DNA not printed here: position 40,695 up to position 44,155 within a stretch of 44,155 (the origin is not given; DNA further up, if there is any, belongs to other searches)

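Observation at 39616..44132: Translationally coupled pair: giant nucleotidyltransferase-core protein plus divergent LDH/MDH-like Rossmann protein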

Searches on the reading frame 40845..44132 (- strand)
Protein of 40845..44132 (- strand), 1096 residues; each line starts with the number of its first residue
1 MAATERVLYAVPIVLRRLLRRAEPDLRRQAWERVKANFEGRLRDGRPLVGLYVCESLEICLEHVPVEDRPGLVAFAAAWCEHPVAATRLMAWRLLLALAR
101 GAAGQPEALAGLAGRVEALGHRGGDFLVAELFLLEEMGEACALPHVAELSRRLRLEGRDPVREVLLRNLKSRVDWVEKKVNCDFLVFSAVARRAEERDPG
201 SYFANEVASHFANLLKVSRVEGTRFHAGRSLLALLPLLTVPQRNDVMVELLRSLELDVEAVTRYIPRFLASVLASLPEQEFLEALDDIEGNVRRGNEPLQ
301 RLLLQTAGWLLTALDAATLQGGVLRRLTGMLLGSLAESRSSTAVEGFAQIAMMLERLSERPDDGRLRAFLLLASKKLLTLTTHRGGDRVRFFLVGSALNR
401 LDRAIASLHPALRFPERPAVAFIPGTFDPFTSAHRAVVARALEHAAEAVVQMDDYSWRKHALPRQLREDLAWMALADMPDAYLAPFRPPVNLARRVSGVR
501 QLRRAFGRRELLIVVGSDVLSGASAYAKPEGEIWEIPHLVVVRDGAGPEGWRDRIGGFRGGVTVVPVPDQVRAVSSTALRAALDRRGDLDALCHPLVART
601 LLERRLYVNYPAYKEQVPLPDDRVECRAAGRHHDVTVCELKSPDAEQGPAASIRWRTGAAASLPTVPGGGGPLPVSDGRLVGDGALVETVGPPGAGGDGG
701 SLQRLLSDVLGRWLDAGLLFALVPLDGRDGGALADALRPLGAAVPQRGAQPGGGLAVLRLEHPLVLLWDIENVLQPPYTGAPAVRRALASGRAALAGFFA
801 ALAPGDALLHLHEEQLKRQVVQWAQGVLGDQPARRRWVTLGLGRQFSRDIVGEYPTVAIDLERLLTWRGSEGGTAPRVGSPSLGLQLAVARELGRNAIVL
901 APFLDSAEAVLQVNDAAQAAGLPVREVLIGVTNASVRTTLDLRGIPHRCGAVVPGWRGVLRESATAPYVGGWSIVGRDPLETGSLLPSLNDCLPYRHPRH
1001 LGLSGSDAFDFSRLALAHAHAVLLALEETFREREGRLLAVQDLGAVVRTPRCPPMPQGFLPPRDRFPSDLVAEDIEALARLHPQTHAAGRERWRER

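Call 3: search_protein_families(library=pfam, proteins=[window:40845-44132:-], max_evalue=1)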
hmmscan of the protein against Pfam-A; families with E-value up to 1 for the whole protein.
window:40845-44132:- (1096 aa): 2 families
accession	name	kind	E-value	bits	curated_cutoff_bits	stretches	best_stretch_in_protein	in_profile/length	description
PF01467.32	CTP_transf_like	-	4.1e-05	24.2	21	1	423-581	2-132/133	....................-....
PF21411.2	Rap1_C_Sp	-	0.13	12.3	27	1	278-293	17-32/40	S. pombe DNA-binding protein Rap1, C-terminal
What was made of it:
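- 42303..42890 (-): HIGH-signature nucleotidyltransferase domain, NadD/PPAT-like (P0001 residues 910-1105). Pfam PF01467, 24.2 bits against a cut-off of 21 (call 3).
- On HIGH-signature nucleotidyltransferase superfamily (Pfam PF01467 CTP_transf_like): 24.2 bits against 21 (call 3).
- Checked: The motifs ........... and VSSTALR are present and lie in a Pfam CTP_transf_like match (24.2 bits, cut-off 21; call 3).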

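Call 4: search_protein_families(library=ncbifam, proteins=[window:40845-44132:-], max_evalue=1)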
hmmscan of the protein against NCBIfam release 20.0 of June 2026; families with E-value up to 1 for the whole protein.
window:40845-44132:- (1096 aa): 7 families
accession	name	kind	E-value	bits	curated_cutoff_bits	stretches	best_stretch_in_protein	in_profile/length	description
NF000842.0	PRK00071.2-1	equivalog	7.2e-06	25.8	167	1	423-607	7-184/191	nicotinate-nucleotide adenylyltransferase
TIGR00125.1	cyt_tran_rel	domain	6.3e-05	23.1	27.7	1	420-453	1-36/65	adenylyltransferase/cytidyltransferase family protein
TIGR01510.1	coaD_prev_kdtB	equivalog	8.1e-05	22.7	103.3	1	421-483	2-64/155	pantetheine-phosphate adenylyltransferase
TIGR00482.1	TIGR00482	equivalog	0.00013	22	112.45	1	425-607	4-194/194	nicotinate (nicotinamide) nucleotide adenylyltransferase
NF000840.1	PRK00071.1-3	equivalog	0.0021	17.6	150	1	421-608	9-199/201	nicotinate-nucleotide adenylyltransferase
NF006479.0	PRK08887.1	equivalog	0.024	14.5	164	1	563-608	127-171/174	nicotinate-nicotinamide nucleotide adenylyltransferase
NF000839.0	PRK00071.1-1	equivalog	0.027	14.4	187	0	422-543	10-136/219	nicotinate-nucleotide adenylyltransferase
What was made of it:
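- On NadD (NaMN adenylyltransferase) equivalog: 25.8 bits against 167, and 22 against 112 (call 4).
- On PPAT (CoaD) equivalog: 22.7 bits against 103.3 (call 4).
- Closest known: Phosphopantetheine adenylyltransferase. Different: It scores 22.7 bits against the TIGR01510 cut-off of 103, and 25.8 against 167 for NadD (call 4).
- NTase similarity to NadD and PPAT is far below the equivalog cut-offs (25.8 against 167 bits; 22.7 against 103 bits; call 4).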

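Call 5: search_protein_families(library=padloc, proteins=[window:40845-44132:-], max_evalue=1)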
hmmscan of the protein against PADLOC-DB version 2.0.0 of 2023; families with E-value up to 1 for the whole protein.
window:40845-44132:- (1096 aa): 0 families

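Call 6: find_homologous_proteins(query=window:40845-44132:-)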
Query window:40845-44132:- (1096 aa): 116 proteins with E <= 0.001 among 8000 candidates.
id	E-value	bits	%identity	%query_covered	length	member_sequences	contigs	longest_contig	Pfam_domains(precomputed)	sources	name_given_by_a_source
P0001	0.0e+0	2433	100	100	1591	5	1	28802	-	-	-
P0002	0.0e+0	1848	78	100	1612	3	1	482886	-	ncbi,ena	-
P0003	0.0e+0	1843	78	100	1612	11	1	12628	-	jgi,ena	-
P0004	0.0e+0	1837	77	100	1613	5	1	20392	-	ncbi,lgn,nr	ncbi:MAG: HD domain-containing protein [Thermoanaerobaculaceae bacterium]|nr:HD domain-containing pr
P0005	0.0e+0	1706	73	100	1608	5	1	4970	-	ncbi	-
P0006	0.0e+0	1640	70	100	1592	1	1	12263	-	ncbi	-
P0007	0.0e+0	1639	70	100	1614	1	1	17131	-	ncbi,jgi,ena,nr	ncbi:MAG TPA: hypothetical protein VMT19_05900 [Thermoanaerobaculaceae bacterium]|nr:hypothetical pr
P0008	0.0e+0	1637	69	99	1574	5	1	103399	-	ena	-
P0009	0.0e+0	1610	68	100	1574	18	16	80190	-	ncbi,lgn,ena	-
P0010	0.0e+0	1600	69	100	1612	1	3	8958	-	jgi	jgi:nicotinic acid mononucleotide adenylyltransferase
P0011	0.0e+0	1597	68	100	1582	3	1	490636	-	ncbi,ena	-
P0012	0.0e+0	1587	68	100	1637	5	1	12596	-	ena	-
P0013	0.0e+0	1583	67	100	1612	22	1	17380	-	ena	-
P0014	0.0e+0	1569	67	100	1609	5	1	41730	-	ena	-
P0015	0.0e+0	1564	67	100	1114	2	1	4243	PF01467.33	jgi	jgi:phosphopantetheine adenylyltransferase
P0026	0.0e+0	1485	65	100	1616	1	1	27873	PF01467.33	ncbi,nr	ncbi:MAG TPA: adenylyltransferase/cytidyltransferase family protein [Thermoanaerobaculaceae bacteriu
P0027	0.0e+0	1392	63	100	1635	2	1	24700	PF01467.33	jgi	jgi:nicotinic acid mononucleotide adenylyltransferase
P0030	0.0e+0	1382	62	99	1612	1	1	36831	PF01467.33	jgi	jgi:nicotinic acid mononucleotide adenylyltransferase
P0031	0.0e+0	1379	61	100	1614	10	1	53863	PF01467.33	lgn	-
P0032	0.0e+0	1376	60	100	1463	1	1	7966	PF01467.33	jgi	jgi:nicotinic acid mononucleotide adenylyltransferase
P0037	0.0e+0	1313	59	100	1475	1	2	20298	PF01467.33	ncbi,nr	ncbi:MAG: adenylyltransferase/cytidyltransferase family protein, partial [Acidobacteria bacterium]|n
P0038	0.0e+0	1296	59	100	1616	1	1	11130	PF01467.33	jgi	jgi:cytidyltransferase-like protein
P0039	0.0e+0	1281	57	100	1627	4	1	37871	PF01467.33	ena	-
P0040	0.0e+0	1277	57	100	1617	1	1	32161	PF01467.33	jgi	jgi:nicotinic acid mononucleotide adenylyltransferase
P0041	0.0e+0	1271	57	100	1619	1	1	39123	PF01467.33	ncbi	ncbi:MAG: adenylyltransferase/cytidyltransferase family protein [Acidobacteriota bacterium]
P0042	0.0e+0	1255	56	100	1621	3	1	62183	PF01467.33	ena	-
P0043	0.0e+0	1248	55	100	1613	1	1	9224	PF01467.33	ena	-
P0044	0.0e+0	1242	60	91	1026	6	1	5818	PF01467.33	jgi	jgi:nicotinic acid mononucleotide adenylyltransferase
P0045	0.0e+0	1239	56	100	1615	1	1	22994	PF01467.33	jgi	-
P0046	0.0e+0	1237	56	100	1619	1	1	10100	PF01467.33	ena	-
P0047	0.0e+0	1235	56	100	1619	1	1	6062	PF01467.33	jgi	jgi:cytidyltransferase-like protein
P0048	0.0e+0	1234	55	100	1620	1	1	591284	PF01467.33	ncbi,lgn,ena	-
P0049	0.0e+0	1227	55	100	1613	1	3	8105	PF01467.33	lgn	-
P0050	0.0e+0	1222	54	100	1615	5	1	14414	PF01467.33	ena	-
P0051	0.0e+0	1215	55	100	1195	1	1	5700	PF01467.33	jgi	jgi:nicotinic acid mononucleotide adenylyltransferase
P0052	0.0e+0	1212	55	100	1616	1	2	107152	PF01467.33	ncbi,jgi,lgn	jgi:nicotinic acid mononucleotide adenylyltransferase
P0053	0.0e+0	1211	55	100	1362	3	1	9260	PF01467.33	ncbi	ncbi:MAG: adenylyltransferase/cytidyltransferase family protein, partial [Acidobacteriota bacterium]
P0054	0.0e+0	1205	54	100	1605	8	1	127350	PF01467.33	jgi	jgi:nicotinic acid mononucleotide adenylyltransferase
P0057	0.0e+0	1194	55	100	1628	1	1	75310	PF01467.33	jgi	-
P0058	0.0e+0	1184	54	100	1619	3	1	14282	PF01467.33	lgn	-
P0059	0.0e+0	1183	54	100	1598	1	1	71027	PF01467.33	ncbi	-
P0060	0.0e+0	1179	54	100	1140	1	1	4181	PF01467.33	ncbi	-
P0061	0.0e+0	1175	54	100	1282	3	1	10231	PF01467.33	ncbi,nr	ncbi:MAG: hypothetical protein JXQ29_08710, partial [Planctomycetes bacterium]|nr:hypothetical prote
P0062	0.0e+0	1174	54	100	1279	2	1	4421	PF01467.33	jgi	-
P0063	0.0e+0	1144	54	100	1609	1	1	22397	PF01467.33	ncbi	-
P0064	0.0e+0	1144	52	100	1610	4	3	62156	PF01467.33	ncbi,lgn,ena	-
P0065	0.0e+0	1139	53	100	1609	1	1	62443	PF01467.33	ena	-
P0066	0.0e+0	1136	53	100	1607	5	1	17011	PF01467.33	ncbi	-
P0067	0.0e+0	1134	52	100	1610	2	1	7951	PF01467.33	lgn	-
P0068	0.0e+0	1130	52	100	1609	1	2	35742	PF01467.33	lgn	-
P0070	0.0e+0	1046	51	100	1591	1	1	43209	-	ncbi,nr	ncbi:MAG: adenylyltransferase/cytidyltransferase family protein [Holophaga sp.]|nr:adenylyltransfera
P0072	0.0e+0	1040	49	100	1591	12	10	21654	PF01467.33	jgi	jgi:cytidyltransferase-like protein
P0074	0.0e+0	1034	50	100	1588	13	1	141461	-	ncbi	-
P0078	0.0e+0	1026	49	100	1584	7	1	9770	PF01467.33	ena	-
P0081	0.0e+0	1018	49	100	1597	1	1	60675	PF01467.33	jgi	-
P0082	0.0e+0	1012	49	100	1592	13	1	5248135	-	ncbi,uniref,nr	ncbi:hypothetical protein [Geothrix sp. 21YS21S-2]|uniref:hypothetical protein n=1 Tax=Geothrix sp. 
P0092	1.8e-288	978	48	100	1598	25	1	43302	PF01467.33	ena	-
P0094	3.6e-278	944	50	92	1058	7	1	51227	PF01467.33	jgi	jgi:cytidyltransferase-like protein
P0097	3.2e-236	805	64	55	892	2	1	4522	PF01467.33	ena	-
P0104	1.9e-100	356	27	98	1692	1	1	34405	PF01966.29,PF01467.33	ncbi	-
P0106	2.7e-97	345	33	56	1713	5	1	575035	PF01467.33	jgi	jgi:nicotinic acid mononucleotide adenylyltransferase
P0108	1.4e-92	330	27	98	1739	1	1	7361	PF01467.33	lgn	-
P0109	4.5e-92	328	26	98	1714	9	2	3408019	PF01467.33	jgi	jgi:nicotinic acid mononucleotide adenylyltransferase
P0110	2.0e-85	306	29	84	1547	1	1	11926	PF01467.33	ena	-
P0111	7.7e-82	294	29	85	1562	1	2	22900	PF01467.33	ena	-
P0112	1.0e-66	244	26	84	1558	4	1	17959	PF01467.33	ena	-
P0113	6.0e-66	241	26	84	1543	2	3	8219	PF01467.33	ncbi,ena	-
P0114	3.9e-65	239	27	84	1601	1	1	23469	PF01467.33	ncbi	-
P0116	6.8e-55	205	22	90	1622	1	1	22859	PF01467.33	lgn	-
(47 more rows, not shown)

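Call 10: search_protein_families(library=pfam, proteins=[P0001, P0082, P0104, P0109, P0116], max_evalue=1)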
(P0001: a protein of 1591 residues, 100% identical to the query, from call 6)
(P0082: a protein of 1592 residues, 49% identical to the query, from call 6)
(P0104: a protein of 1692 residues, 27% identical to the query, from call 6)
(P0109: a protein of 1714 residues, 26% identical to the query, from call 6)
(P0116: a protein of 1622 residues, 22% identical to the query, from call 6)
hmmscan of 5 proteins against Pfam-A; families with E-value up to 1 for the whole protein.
P0001 (1591 aa): 4 families
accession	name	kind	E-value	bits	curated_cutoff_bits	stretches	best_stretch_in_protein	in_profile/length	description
PF01467.32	CTP_transf_like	-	6.7e-05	23.5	21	1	918-1076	2-132/133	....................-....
PF01966.28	HD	-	0.016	16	22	1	159-201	1-40/116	HD domain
PF02985.28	HEAT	-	0.11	13.3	23.5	0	426-451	3-28/31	HEAT repeat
PF21411.2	Rap1_C_Sp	-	0.15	12.1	27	1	773-788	17-32/40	S. pombe DNA-binding protein Rap1, C-terminal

P0082 (1592 aa): 4 families
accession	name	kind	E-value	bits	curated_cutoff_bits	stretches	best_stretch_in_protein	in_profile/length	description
PF01467.32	CTP_transf_like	-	0.00035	21.2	21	1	900-1057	2-132/133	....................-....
PF13513.12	HEAT_EZ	-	0.092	13.8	27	0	415-435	29-49/55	HEAT-like repeat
PF19072.5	DUF5768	-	0.12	12.4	27.2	1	4-47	66-111/123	Family of unknown function (DUF5768)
PF02985.28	HEAT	-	0.14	12.9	23.5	0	416-435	2-21/31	HEAT repeat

P0104 (1692 aa): 3 families
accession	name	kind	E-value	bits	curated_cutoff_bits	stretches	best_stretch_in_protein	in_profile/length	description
PF01467.32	CTP_transf_like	-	4.6e-08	33.8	21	1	957-1125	2-132/133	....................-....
PF01966.28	HD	-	3.9e-06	27.6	22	1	181-265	2-92/116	HD domain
PF02985.28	HEAT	-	0.14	13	23.5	0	449-476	3-30/31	HEAT repeat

P0109 (1714 aa): 4 families
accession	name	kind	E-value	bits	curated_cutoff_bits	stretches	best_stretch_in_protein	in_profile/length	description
PF01467.32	CTP_transf_like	-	8.4e-06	26.5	21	1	977-1147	2-132/133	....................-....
PF01966.28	HD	-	0.0003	21.5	22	1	201-286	2-97/116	HD domain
PF08218.17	Citrate_ly_lig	-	0.019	15.1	20.9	1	982-1038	9-63/182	Citrate lyase ligase C-terminal domain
PF02985.28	HEAT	-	0.2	12.5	23.5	0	469-491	3-25/31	HEAT repeat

P0116 (1622 aa): 1 family
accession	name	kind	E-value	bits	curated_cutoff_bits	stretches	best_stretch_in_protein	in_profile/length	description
PF01467.32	CTP_transf_like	-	8.3e-07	29.7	21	1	919-1084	1-132/133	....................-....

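Call 11: find_encoding_contigs(protein=P0082, flank=10000, max_places=3)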
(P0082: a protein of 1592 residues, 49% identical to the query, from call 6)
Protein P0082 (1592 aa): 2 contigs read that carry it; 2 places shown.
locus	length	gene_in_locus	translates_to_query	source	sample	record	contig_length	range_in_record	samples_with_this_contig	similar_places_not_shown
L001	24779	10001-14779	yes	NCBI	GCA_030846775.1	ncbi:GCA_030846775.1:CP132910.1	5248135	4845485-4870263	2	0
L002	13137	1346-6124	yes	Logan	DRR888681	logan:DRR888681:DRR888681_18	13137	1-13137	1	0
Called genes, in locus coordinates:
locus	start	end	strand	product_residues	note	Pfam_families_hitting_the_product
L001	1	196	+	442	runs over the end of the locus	PF00078:RVT_1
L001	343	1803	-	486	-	PF00478:IMPDH, PF00571:CBS, PF01070:FMN_dh (weak), PF03060:NMO (weak), PF01645:Glu_synthase (faint)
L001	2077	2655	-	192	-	PF00210:Ferritin, PF02915:Rubrerythrin, PF23458:DUF7130 (weak), PF21349:RUBY_RBDX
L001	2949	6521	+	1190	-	PF01855:POR_N, PF17147:PFOR_II, PF01558:POR, PF10371:EKR, PF12838:Fer4_7, PF13237:Fer4_10, PF13484:Fer4_16, PF02775:TPP_enzyme_C, +5 more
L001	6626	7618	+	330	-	PF01207:Dus (faint), PF01180:DHO_dh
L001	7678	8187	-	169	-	PF14512:TM1586_NiRdase (faint), PF00881:Nitroreductase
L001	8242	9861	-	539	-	PF00672:HAMP, PF00015:MCPsignal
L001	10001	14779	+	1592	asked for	-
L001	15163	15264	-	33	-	-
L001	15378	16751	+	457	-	PF02812:ELFV_dehydrog_N, PF00208:ELFV_dehydrog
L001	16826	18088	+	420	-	-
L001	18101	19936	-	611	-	PF14321:DUF4382, PF18914:DUF5666 (weak)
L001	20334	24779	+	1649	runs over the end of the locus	PF09479:Flg_new (faint), PF18998:Flg_new_2, PF05345:He_PIG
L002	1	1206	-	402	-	?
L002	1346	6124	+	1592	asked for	-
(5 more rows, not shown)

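Call 12: find_encoding_contigs(protein=P0002, flank=10000, max_places=2)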
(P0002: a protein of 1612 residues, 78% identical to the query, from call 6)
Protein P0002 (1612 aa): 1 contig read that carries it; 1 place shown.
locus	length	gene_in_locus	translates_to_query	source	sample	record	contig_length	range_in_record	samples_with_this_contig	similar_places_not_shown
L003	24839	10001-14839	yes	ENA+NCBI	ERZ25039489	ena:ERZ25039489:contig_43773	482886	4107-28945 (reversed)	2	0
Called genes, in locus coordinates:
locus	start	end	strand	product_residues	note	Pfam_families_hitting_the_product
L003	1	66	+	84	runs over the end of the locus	PF00381:PTS-HPr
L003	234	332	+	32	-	-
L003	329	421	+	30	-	PF09604:Potass_KdpF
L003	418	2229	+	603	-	PF03814:KdpA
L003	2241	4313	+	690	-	PF00122:E1-E2_ATPase, PF00702:Hydrolase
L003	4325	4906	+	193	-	PF02669:KdpC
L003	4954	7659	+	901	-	PF02702:KdpD, PF00582:Usp, PF13493:DUF4118, PF13185:GAF_2 (weak), PF13492:GAF_3, PF00512:HisKA, PF02518:HATPase_c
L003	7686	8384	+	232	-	PF00072:Response_reg, PF00486:Trans_reg_C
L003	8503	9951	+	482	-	PF20695:UbiD_N, PF01977:UbiD, PF20696:UbiD_C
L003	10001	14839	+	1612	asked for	-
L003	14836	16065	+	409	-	-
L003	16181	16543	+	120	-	-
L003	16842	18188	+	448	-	PF02812:ELFV_dehydrog_N, PF00208:ELFV_dehydrog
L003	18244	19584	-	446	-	PF00072:Response_reg, PF00158:Sigma54_activat, PF14532:Sigma54_activ_2, PF25601:AAA_lid_14, PF02954:HTH_8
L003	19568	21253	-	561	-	PF00512:HisKA, PF02518:HATPase_c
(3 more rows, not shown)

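Call 32: find_encoding_contigs(protein=P0109, flank=10000, max_places=2)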
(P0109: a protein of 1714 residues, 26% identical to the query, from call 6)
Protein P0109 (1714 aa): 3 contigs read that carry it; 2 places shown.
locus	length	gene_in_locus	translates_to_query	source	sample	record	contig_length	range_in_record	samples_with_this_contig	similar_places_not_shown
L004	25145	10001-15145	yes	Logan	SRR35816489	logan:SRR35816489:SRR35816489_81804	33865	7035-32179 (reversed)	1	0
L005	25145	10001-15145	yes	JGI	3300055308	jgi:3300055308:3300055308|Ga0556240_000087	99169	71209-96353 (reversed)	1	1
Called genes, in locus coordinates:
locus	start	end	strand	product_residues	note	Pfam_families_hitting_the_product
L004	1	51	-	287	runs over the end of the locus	PF00892:EamA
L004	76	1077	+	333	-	PF12706:Lactamase_B_2 (weak)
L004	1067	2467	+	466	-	PF01554:MatE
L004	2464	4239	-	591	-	-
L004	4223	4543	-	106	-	PF04977:DivIC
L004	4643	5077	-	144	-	PF00011:HSP20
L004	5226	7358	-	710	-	PF05226:CHASE2, PF00211:Guanylate_cyc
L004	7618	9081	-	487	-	PF20695:UbiD_N, PF01977:UbiD, PF20696:UbiD_C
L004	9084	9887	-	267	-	PF00378:ECH_1, PF16113:ECH_2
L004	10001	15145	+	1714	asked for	PF01467:CTP_transf_like (faint)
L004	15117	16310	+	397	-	PF00056:Ldh_1_N (weak)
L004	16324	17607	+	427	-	PF01136:Peptidase_U32, PF16325:Peptidase_U32_C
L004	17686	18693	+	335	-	PF01368:DHH, PF02272:DHHA1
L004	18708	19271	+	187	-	PF08207:EFP_N, PF01132:EFP, PF09285:Elong-fact-P_C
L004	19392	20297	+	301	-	-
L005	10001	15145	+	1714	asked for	PF01467:CTP_transf_like (faint)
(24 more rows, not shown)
